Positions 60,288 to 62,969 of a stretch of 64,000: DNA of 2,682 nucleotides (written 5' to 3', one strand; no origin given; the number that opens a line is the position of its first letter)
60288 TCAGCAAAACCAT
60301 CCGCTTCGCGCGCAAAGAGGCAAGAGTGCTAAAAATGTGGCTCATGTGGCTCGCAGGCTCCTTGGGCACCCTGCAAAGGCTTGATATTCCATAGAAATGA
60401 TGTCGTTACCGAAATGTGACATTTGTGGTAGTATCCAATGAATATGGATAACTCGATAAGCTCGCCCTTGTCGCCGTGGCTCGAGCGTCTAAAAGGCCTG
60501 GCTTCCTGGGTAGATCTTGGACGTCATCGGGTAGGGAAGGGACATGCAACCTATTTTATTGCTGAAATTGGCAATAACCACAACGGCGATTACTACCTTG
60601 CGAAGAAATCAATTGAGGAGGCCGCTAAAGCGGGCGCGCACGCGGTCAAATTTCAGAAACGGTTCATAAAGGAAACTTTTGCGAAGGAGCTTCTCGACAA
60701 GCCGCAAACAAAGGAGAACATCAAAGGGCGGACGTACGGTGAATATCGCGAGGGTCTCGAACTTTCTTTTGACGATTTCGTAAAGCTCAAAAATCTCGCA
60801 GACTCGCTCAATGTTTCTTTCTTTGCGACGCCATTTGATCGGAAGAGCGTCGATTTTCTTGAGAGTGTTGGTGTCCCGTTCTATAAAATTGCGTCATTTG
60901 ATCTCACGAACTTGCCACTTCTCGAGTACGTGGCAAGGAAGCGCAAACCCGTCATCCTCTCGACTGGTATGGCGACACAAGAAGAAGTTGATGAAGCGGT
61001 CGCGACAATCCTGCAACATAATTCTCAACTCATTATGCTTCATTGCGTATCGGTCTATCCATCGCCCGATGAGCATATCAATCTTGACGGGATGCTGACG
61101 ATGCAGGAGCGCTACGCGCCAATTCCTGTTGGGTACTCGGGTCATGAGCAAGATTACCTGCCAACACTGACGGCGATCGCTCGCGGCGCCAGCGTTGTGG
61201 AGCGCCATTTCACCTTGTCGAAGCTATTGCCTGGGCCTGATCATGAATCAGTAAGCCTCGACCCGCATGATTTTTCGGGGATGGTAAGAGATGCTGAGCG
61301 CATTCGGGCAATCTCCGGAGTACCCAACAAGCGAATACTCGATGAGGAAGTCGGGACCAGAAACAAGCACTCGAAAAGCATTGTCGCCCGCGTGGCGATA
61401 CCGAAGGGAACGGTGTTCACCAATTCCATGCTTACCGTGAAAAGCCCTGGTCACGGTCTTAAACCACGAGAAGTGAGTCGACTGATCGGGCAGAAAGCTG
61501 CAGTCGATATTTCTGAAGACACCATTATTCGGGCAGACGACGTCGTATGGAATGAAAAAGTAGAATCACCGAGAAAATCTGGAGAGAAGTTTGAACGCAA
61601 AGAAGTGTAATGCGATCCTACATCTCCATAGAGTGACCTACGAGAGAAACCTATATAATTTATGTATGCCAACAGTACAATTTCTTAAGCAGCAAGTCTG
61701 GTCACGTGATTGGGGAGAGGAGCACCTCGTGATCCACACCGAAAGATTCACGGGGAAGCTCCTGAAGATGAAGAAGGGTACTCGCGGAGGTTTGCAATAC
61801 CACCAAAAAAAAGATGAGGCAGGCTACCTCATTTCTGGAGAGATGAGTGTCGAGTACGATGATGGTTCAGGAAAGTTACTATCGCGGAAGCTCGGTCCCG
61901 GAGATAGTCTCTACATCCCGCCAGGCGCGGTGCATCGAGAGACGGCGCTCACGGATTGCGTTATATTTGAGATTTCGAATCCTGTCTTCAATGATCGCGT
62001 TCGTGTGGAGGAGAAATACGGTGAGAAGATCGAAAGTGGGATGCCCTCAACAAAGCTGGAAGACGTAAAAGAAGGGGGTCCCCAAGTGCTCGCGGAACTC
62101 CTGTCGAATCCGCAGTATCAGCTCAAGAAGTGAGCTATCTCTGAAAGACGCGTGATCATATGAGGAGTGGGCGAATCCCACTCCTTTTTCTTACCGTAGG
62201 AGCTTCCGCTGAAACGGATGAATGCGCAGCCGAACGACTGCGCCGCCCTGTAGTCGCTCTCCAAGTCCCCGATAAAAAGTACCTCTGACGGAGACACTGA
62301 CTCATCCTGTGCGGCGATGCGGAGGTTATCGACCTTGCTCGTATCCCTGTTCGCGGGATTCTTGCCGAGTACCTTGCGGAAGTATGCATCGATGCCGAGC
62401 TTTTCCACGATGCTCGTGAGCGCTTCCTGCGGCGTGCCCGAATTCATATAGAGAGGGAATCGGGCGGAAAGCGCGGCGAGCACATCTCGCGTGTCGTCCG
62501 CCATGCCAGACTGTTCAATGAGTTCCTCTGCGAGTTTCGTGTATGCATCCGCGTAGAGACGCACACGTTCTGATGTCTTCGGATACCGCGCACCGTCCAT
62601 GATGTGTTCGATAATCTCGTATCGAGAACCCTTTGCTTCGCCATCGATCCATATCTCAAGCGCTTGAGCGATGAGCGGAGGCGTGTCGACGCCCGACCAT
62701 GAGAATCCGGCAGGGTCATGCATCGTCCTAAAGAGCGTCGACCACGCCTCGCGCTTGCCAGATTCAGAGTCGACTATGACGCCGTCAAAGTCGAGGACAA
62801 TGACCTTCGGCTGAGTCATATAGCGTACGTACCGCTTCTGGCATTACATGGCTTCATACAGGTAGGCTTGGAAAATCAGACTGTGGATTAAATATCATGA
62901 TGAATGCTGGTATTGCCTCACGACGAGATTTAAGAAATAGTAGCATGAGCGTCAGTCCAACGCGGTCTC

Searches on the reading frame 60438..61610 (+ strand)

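Call 37: search_protein_families(library=pfam, proteins=[window:60438-61610:+], max_evalue=0.01)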
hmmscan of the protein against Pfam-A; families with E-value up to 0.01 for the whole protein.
window:60438-61610:+ (390 aa): 2 families
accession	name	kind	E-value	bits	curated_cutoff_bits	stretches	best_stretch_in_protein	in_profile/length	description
PF03102.20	NeuB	-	5.7e-77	258.9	22.1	1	59-295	2-238/241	NeuB family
PF08666.17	SAF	-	4.3e-13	50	21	1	314-370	3-63/63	SAF domain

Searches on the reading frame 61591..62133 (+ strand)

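Call 37: search_protein_families(library=pfam, proteins=[window:61591-62133:+], max_evalue=0.01)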
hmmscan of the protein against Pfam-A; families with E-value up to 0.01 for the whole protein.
window:61591-62133:+ (180 aa): 5 families
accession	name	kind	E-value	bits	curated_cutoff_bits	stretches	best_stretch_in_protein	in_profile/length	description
PF07883.17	Cupin_2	-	1.8e-10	40.8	27.2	1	58-121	3-60/70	Cupin domain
PF05899.18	Cupin_3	-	9.9e-07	28.8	23.5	1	62-116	13-63/74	EutQ-like cupin domain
PF01050.24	MannoseP_isomer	-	4.5e-06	27.3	23.6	1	35-116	11-86/116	Mannose-6-phosphate isomerase C-terminal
PF00190.28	Cupin_1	-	6.3e-06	26.3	22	1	27-126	6-110/151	Cupin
PF08007.18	JmjC_2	-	0.00023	21.2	22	1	99-128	88-117/127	JmjC domain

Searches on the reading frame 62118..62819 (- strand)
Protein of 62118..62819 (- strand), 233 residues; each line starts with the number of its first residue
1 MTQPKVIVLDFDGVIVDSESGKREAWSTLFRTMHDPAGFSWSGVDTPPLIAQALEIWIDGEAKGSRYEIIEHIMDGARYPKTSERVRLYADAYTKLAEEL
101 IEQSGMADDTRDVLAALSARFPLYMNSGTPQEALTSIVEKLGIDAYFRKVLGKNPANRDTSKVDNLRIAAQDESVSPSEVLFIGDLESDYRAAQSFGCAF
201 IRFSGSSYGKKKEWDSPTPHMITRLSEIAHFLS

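Call 37: search_protein_families(library=pfam, proteins=[window:62118-62819:-], max_evalue=0.01)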
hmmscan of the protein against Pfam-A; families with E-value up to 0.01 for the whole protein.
window:62118-62819:- (233 aa): 4 families
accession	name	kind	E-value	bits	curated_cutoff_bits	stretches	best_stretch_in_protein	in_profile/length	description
PF00702.32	Hydrolase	-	1.5e-17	65.1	26.4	1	5-197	2-191/191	haloacid dehalogenase-like hydrolase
PF13419.12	HAD_2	-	1.6e-12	48.3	23.8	1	7-201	1-176/178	Haloacid dehalogenase-like hydrolase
PF12710.13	HAD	-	4.1e-06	27.8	27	1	7-193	1-188/189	haloacid dehalogenase-like hydrolase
PF13242.12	Hydrolase_like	-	0.00049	20.4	22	1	167-209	11-54/75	HAD-hyrolase-like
